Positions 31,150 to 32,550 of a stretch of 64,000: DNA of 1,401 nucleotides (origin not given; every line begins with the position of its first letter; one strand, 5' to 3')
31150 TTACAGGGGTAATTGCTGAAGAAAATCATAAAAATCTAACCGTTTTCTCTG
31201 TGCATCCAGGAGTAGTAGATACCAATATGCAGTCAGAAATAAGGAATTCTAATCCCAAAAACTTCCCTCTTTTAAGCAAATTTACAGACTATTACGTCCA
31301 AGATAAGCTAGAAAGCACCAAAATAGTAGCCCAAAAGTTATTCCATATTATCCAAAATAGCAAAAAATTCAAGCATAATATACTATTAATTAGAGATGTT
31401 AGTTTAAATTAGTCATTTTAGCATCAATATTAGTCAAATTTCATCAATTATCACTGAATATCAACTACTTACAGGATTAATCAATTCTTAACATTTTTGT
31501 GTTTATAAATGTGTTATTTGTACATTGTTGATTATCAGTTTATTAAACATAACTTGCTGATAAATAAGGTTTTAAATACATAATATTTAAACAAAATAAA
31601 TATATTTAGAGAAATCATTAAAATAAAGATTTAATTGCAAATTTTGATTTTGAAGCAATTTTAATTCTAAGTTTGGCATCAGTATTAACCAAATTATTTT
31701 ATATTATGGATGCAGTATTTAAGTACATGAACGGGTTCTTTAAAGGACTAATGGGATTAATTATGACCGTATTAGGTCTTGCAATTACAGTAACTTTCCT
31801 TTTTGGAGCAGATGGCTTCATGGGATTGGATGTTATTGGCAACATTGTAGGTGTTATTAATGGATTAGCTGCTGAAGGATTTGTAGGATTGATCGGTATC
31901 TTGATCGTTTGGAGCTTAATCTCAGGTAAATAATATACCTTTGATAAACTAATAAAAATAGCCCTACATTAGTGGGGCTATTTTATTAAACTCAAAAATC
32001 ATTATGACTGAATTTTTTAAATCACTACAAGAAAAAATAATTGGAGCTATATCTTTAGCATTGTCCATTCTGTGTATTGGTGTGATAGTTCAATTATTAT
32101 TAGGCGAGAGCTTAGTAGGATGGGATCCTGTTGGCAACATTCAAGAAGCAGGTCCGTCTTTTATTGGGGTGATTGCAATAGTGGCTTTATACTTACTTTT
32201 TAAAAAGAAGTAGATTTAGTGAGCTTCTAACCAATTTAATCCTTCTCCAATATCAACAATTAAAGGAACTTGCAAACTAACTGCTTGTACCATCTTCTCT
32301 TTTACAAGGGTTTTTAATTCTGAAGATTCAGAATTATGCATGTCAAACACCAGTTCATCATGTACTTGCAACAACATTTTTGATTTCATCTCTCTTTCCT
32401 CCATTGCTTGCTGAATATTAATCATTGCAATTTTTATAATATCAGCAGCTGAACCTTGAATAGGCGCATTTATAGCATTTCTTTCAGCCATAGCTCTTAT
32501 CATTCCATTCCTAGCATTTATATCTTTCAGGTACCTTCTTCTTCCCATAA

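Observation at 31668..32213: Top candidate: tandem paralogous helical-hairpin microproteins arranged like major and minor subunits of an unknown membrane or filament assembly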

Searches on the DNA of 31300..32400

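Call 22: search_rna_families(source=window, start=31300, end=32400, threshold=evalue, max_evalue=1)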
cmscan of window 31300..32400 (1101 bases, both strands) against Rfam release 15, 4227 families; matches with E-value up to 1: 4.
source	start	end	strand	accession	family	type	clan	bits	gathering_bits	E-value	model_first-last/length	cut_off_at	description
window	31856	31991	+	RF02053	STnc430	Gene; sRNA;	-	28.8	47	0.031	1-162/162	no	Enterobacterial sRNA STnc430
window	31894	32001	+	RF02330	TtnuHACA23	Gene; snRNA; snoRNA; HACA-box;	-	24.2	100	0.74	1-135/135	no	Tetrahymena snoRNA TtnuHACA23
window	31920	32116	+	RF02574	Ricks_sRNA10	Gene; sRNA;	-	18.8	97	0.21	1-352/352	no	Rickettsia sRNA 10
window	32264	32366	-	RF00300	snoZ221_snoR21b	Gene; snRNA; snoRNA; CD-box;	-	18.8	44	0.55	1-91/91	no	Small nucleolar RNA Z221/R21b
